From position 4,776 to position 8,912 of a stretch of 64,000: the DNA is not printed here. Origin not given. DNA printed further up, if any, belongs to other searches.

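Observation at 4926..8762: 1278-aa AT-ACP-KR protein without a ketosynthase, with an atypical carrier motif and about 400 aa of unassigned sequence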

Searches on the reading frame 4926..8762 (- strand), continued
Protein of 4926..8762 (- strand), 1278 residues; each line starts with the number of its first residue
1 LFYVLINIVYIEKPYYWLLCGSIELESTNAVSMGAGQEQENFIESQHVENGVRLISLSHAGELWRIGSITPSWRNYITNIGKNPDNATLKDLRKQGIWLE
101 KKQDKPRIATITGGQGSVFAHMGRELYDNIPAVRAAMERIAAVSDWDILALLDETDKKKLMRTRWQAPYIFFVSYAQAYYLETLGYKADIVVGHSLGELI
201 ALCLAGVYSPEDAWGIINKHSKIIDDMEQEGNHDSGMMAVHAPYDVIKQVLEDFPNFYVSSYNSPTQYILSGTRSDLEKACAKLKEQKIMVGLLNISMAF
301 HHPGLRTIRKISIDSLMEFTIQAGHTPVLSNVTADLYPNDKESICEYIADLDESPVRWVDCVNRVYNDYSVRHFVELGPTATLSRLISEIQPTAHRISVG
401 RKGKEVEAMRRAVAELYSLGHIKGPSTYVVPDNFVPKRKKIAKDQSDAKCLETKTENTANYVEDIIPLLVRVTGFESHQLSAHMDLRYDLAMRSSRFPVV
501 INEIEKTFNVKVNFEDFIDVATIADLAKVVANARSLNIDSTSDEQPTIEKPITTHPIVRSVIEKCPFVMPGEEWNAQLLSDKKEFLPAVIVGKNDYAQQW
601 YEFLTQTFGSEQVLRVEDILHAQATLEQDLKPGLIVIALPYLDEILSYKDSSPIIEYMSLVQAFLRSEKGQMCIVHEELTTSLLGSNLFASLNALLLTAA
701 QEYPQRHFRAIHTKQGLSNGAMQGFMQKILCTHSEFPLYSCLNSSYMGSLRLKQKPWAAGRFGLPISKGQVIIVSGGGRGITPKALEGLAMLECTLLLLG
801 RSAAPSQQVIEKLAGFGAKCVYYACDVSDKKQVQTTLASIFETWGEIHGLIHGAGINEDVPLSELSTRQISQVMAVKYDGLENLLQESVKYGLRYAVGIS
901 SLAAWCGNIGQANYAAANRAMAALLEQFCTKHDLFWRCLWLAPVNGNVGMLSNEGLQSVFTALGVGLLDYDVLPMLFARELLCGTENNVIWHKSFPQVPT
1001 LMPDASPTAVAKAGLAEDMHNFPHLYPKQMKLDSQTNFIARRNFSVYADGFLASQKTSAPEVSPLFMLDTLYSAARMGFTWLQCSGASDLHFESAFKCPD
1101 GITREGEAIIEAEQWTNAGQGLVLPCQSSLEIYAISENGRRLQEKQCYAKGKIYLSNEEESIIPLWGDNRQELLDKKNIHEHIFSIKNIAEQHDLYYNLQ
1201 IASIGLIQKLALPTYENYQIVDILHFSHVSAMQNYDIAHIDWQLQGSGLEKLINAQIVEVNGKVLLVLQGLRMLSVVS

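Call 8: list_cluster_members(proteins=[P0001, P0002, P0003, P0004, P0012, P0029, P0033])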
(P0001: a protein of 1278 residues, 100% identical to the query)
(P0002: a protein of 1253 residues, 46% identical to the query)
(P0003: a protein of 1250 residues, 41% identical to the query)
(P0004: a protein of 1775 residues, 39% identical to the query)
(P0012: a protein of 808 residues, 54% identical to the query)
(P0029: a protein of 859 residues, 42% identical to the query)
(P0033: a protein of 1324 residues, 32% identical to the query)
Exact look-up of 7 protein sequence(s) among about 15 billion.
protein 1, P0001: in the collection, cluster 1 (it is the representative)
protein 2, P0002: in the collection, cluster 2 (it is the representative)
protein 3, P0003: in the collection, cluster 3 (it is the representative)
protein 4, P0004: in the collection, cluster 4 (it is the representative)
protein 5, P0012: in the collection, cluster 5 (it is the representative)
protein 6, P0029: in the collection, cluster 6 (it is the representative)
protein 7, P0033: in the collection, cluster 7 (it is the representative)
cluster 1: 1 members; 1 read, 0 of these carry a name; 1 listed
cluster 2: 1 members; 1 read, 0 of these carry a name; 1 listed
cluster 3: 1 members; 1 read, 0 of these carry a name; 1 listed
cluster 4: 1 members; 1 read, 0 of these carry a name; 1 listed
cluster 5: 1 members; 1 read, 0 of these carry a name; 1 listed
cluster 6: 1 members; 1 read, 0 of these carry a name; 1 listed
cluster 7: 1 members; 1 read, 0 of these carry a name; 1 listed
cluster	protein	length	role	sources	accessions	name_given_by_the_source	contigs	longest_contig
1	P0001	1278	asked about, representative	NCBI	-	-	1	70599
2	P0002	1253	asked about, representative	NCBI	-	-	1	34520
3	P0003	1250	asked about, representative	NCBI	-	-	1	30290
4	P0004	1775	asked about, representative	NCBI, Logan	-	-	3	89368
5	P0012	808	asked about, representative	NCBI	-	-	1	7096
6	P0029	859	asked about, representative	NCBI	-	-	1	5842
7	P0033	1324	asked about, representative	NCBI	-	-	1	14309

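Call 10: find_encoding_contigs(protein=P0004, flank=10000, max_places=3)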
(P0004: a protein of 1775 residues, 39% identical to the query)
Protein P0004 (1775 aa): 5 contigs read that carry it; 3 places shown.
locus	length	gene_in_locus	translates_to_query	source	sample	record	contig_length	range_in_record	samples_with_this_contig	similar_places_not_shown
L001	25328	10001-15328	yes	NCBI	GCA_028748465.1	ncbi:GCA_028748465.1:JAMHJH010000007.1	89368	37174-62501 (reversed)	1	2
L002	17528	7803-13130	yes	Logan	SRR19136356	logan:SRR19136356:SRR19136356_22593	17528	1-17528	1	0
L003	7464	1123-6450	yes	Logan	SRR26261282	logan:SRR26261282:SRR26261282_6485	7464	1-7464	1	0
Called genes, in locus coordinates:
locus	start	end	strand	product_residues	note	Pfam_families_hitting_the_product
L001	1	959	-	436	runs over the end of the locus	PF00815:Histidinol_dh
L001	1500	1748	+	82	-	-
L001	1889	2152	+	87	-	-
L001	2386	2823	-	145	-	PF14539:DUF4442 (weak), PF03061:4HBT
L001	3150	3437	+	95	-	PF27193:VcrB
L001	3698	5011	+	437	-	PF05697:Trigger_N, PF00254:FKBP_C (weak), PF05698:Trigger_C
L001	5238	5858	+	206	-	PF00574:CLP_protease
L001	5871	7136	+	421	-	PF06689:zf-C4_ClpX, PF05496:RuvB_N (faint), PF00004:AAA, PF07724:AAA_2, PF07728:AAA_5 (weak), PF13401:AAA_22 (faint), PF10431:ClpB_D2-small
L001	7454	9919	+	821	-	PF02190:LON_substr_bdg, PF00004:AAA, PF07728:AAA_5 (weak), PF22667:Lon_lid, PF05362:Lon_C, PF13541:ChlI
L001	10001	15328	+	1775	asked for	PF00109:ketoacyl-synt, PF02801:Ketoacyl-synt_C, PF00698:Acyl_transf_1, PF00106:adh_short, PF08659:KR, PF13561:adh_short_C2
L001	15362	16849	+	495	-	PF02321:OEP (weak)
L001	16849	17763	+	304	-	PF25984:BSH_YknX (weak), PF25954:Beta-barrel_RND_2 (weak), PF25990:Beta-barrel_YknX (weak)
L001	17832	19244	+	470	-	PF01943:Polysacc_synt, PF13440:Polysacc_synt_3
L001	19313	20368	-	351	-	-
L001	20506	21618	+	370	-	PF02119:FlgI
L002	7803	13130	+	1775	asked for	PF00109:ketoacyl-synt, PF02801:Ketoacyl-synt_C, PF00698:Acyl_transf_1, PF00106:adh_short, PF08659:KR, PF13561:adh_short_C2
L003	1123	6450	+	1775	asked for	PF00109:ketoacyl-synt, PF02801:Ketoacyl-synt_C, PF00698:Acyl_transf_1, PF00106:adh_short, PF08659:KR, PF13561:adh_short_C2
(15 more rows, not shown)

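Call 11: find_encoding_contigs(protein=P0002, flank=10000, max_places=2)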
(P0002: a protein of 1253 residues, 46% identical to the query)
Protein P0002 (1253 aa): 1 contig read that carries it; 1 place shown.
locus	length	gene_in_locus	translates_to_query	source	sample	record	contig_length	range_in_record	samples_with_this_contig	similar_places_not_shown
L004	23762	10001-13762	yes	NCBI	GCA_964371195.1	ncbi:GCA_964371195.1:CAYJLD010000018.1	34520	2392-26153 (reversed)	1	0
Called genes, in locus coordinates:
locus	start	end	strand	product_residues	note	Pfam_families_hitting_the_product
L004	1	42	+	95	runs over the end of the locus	PF01192:RNA_pol_Rpb6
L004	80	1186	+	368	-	PF00226:DnaJ, PF01556:DnaJ_C, PF27659:CHP02642 (faint), PF00684:DnaJ_CXXCXGXG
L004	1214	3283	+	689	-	PF04348:LppC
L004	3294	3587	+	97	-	PF02686:GatC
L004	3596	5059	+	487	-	PF01425:Amidase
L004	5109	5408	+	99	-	PF03992:ABM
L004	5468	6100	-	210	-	PF13505:OMP_b-brl, PF01617:Surface_Ag_2 (faint), PF02462:Opacity (weak)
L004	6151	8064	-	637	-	PF13522:GATase_6, PF13537:GATase_7, PF12481:DUF3700 (weak), PF00733:Asn_synthase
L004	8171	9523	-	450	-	PF00155:Aminotran_1_2, PF01212:Beta_elim_lyase, PF01053:Cys_Met_Meta_PP (weak)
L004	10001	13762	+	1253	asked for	PF00698:Acyl_transf_1, PF00106:adh_short, PF08659:KR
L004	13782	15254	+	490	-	PF02321:OEP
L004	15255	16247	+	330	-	PF27734:Cytadherence_Hmw2 (weak), PF25954:Beta-barrel_RND_2 (weak), PF26002:Beta-barrel_AprE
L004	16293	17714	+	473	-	PF01943:Polysacc_synt, PF13440:Polysacc_synt_3, PF01554:MatE (weak)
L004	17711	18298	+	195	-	-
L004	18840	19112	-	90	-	PF00216:Bac_DNA_binding, PF18291:HU-HIG (weak)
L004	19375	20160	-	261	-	PF00398:RrnaAD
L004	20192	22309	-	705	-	PF00009:GTP_EFTU, PF03144:GTP_EFTU_D2, PF22042:EF-G_D2, PF14492:EFG_III, PF03764:EFG_IV, PF00679:EFG_C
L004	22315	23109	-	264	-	-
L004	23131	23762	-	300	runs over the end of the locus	-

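Call 12: find_encoding_contigs(protein=P0003, flank=10000, max_places=2)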
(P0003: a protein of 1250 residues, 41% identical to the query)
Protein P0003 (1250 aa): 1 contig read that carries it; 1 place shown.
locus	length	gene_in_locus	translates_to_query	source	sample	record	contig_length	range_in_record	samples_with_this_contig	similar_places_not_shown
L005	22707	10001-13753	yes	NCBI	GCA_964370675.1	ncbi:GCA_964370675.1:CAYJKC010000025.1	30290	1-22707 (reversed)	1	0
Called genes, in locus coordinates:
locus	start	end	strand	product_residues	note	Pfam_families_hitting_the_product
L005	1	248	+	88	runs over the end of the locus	PF01192:RNA_pol_Rpb6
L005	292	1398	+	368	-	PF00226:DnaJ, PF01556:DnaJ_C, PF15777:Anti-TRAP (faint), PF27659:CHP02642 (faint), PF00684:DnaJ_CXXCXGXG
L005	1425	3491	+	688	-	PF04348:LppC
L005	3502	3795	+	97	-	PF02686:GatC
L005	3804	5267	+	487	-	PF01425:Amidase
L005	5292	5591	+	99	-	PF03992:ABM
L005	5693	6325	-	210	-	PF13505:OMP_b-brl, PF02462:Opacity (weak)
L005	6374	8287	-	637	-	PF13522:GATase_6, PF13537:GATase_7, PF12481:DUF3700, PF00733:Asn_synthase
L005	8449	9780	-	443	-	PF00155:Aminotran_1_2, PF01053:Cys_Met_Meta_PP (weak), PF01212:Beta_elim_lyase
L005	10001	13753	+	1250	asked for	PF00698:Acyl_transf_1, PF00550:PP-binding (weak), PF00106:adh_short (weak), PF08659:KR, PF13561:adh_short_C2 (weak)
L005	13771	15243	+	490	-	PF02321:OEP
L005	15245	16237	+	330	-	PF25954:Beta-barrel_RND_2 (weak), PF26002:Beta-barrel_AprE (weak)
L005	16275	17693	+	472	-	PF01943:Polysacc_synt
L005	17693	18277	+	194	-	-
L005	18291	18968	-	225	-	-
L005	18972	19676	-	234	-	PF04473:DUF553 (weak), PF06035:Peptidase_C93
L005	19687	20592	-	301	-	PF00892:EamA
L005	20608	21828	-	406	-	PF00202:Aminotran_3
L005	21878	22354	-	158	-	PF00692:dUTPase, PF22769:DCD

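Call 17: find_related_loci(query=A1, collection=genome_contigs, flank=10000)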
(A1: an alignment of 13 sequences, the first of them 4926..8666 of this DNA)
Query A1 (1246 aa) in genome_contigs; peptide patterns used: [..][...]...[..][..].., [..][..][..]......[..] (x = any residue, [..] = any of these).
500 stretches matched a pattern; 466 encode a relative of the query (tblastn E <= 1e-3); the best 80 are kept; 80 distinct loci.
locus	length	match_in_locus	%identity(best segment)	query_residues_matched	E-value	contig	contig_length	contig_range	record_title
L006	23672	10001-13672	46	7-1242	0e+0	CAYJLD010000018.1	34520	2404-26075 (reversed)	MAG TPA_asm: uncultured Desulfovibrionaceae bacterium isolate ERP123703_co3_35 genome assembly, contig: NODE_1312_length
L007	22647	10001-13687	41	3-1244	0e+0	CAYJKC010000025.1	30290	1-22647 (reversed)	MAG TPA_asm: uncultured Desulfovibrionaceae bacterium isolate ERP123703_co3_103 genome assembly, contig: NODE_1629_lengt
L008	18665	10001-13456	49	1-1241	0e+0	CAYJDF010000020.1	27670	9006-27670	MAG TPA_asm: uncultured Desulfovibrionaceae bacterium isolate ERP123703_co1_112 genome assembly, contig: NODE_1719_lengt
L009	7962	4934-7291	54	2-1239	0e+0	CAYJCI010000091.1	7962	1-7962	MAG TPA_asm: uncultured Desulfovibrionaceae bacterium isolate ERP123703_co1_183 genome assembly, contig: NODE_9563_lengt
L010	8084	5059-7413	54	3-1239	0e+0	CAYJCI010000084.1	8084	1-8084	MAG TPA_asm: uncultured Desulfovibrionaceae bacterium isolate ERP123703_co1_183 genome assembly, contig: NODE_9365_lengt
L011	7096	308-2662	54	2-1241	0e+0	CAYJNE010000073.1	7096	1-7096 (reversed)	MAG TPA_asm: uncultured Desulfovibrionaceae bacterium isolate ERP123703_co5_61 genome assembly, contig: NODE_6782_length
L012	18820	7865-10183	54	4-1235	5e-179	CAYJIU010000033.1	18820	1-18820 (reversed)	MAG TPA_asm: uncultured Desulfovibrionaceae bacterium isolate ERP123703_co1_302 genome assembly, contig: NODE_3034_lengt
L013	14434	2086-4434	49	6-1241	2e-171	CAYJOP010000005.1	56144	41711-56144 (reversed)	MAG TPA_asm: uncultured Desulfovibrionaceae bacterium isolate ERP123703_co4_167 genome assembly, contig: NODE_181_length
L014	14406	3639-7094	30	16-1130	2e-168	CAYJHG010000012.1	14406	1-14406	MAG TPA_asm: uncultured Desulfovibrionaceae bacterium isolate ERP123703_co1_54 genome assembly, contig: NODE_4387_length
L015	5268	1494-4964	40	12-1121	1e-166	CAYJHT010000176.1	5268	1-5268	MAG TPA_asm: uncultured Desulfovibrionaceae bacterium isolate ERP123703_co2_48 genome assembly, contig: NODE_11991_lengt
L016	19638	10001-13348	34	14-1074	0e+0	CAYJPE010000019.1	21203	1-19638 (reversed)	MAG TPA_asm: uncultured Desulfovibrionaceae bacterium isolate ERP123703_co3_284 genome assembly, contig: NODE_2885_lengt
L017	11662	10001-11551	45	5-527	5e-144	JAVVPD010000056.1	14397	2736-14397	MAG: Desulfovibrionaceae bacterium isolate CGS10Y1-bin22 NODE_4898_length_14397_cov_5.731558, whole genome shotgun seque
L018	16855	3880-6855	42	18-1134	3e-135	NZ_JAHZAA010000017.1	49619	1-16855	MAG: Desulfovibrio sp. isolate HRGM_Genome_1641 HRGM_Genome_1641_17, whole genome shotgun sequence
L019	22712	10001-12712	44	12-1134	1e-134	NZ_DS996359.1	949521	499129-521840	Desulfovibrio piger ATCC 29098 Scfld8, whole genome shotgun sequence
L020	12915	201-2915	42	18-1137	2e-134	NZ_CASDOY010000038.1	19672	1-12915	Uncultured Desulfovibrio sp. isolate B16_L3_339339_idba_bin.181 B16_L3_339339_idba_bin.181.fa_scaffold_2551, whole genom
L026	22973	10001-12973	40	5-1134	2e-130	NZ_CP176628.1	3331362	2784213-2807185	Desulfovibrio desulfuricans strain SFAD67 chromosome, complete genome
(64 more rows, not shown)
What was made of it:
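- Closest known: PKS or fatty-acyl carrier systems off-loaded by an alpha-oxoamine synthase: Fum8. Different: The pathway is coupled to an envelope exporter and lies in a chromosomal cassette shared by about 60 species-representative Desulfovibrionaceae genomes (call 17) rather than in a sporadic secondary-metabolite cluster.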

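Call 23: search_protein_families(library=pfam, proteins=[L026:6811-8331:-, L026:5795-6814:-, L026:4318-5760:-, L026:1462-2337:-, L026:1045-1440:-, L026:17544-18533:+, L026:18530-19036:+, L019:6623-7876:-, L026:9995-13492:+], max_evalue=0.001)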
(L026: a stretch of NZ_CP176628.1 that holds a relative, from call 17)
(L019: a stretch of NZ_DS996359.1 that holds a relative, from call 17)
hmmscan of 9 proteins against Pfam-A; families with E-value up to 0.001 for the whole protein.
L026:6811-8331:- (506 aa): 4 families
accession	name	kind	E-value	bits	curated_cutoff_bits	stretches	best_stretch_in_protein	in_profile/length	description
PF00534.26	Glycos_transf_1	-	1.1e-33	116.6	26.4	1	292-452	16-171/172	Glycosyl transferases group 1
PF13692.12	Glyco_trans_1_4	-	1.1e-29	103.9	27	1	293-439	3-142/142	Glycosyl transferases group 1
PF13524.12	Glyco_trans_1_2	-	1.9e-06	28.3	25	1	311-468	7-143/144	Glycosyl transferase-like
PF20706.3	GT4-conflict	-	7.3e-05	22.3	26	1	288-460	194-378/385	Family 4 Glycosyltransferase in conflict systems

L026:5795-6814:- (339 aa): 0 families

L026:4318-5760:- (480 aa): 4 families
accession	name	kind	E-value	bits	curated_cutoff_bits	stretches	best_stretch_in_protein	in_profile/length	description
PF00534.26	Glycos_transf_1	-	8e-32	110.6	26.4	1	274-448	9-171/172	Glycosyl transferases group 1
PF13692.12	Glyco_trans_1_4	-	1.2e-31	110.3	27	1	282-435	3-142/142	Glycosyl transferases group 1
PF13524.12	Glyco_trans_1_2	-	7.2e-07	29.7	25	1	347-451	30-130/144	Glycosyl transferase-like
PF20706.3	GT4-conflict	-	0.00024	20.6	26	1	268-408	182-320/385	Family 4 Glycosyltransferase in conflict systems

L026:1462-2337:- (291 aa): 1 family
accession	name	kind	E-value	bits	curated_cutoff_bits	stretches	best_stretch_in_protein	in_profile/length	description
PF01435.24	Peptidase_M48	-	4.6e-39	134.6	20.3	1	70-286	2-185/186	Peptidase family M48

L026:1045-1440:- (131 aa): 0 families

L026:17544-18533:+ (329 aa): 7 families
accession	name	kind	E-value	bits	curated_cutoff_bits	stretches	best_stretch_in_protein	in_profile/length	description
PF12838.12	Fer4_7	-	4.2e-16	59.6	27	1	53-144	2-51/52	4Fe-4S dicluster domain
PF13247.11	Fer4_11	-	9e-15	55.1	26.2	1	123-229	4-99/100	4Fe-4S dicluster domain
PF13237.11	Fer4_10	-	5.4e-09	36.3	25.5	1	154-221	2-53/53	4Fe-4S dicluster domain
PF13187.11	Fer4_9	-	3.1e-08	33.9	27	0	53-144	2-50/52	4Fe-4S dicluster domain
PF00037.32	Fer4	-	6.7e-06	26.1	21.1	1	47-63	2-18/24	4Fe-4S binding domain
PF12837.12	Fer4_6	-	7.8e-05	22.9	25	0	48-63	4-19/24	4Fe-4S binding domain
PF12797.12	Fer4_2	-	0.00019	21.6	24.5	1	46-63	3-20/22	4Fe-4S binding domain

L026:18530-19036:+ (168 aa): 0 families

L019:6623-7876:- (417 aa): 5 families
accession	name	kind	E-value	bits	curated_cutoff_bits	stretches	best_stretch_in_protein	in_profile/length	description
PF00534.26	Glycos_transf_1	-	4.1e-39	134.3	26.4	1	220-383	13-171/172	Glycosyl transferases group 1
PF13692.12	Glyco_trans_1_4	-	2e-36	125.8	27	1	224-370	3-142/142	Glycosyl transferases group 1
PF13524.12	Glyco_trans_1_2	-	8.2e-12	45.7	25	1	240-399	5-143/144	Glycosyl transferase-like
PF20706.3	GT4-conflict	-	9.8e-11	41.7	26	1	197-383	171-370/385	Family 4 Glycosyltransferase in conflict systems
PF13439.12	Glyco_transf_4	-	0.00034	21.1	28.5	0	19-207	6-166/170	Glycosyltransferase Family 4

L026:9995-13492:+ (1165 aa): 2 families
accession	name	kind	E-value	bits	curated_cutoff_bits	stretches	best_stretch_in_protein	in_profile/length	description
PF00698.26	Acyl_transf_1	-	1e-28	101.2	32.7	1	84-355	4-271/319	Acyl transferase domain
PF00550.31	PP-binding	-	1e-07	32.5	20.8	1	480-545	2-66/67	Phosphopantetheine attachment site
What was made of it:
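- GT4 genes lie between AOS and AsnB in D. desulfuricans and D. piger (call 23). GT4 genes and a Polysacc_synt flippase in the cassette (calls 10-12, 23).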
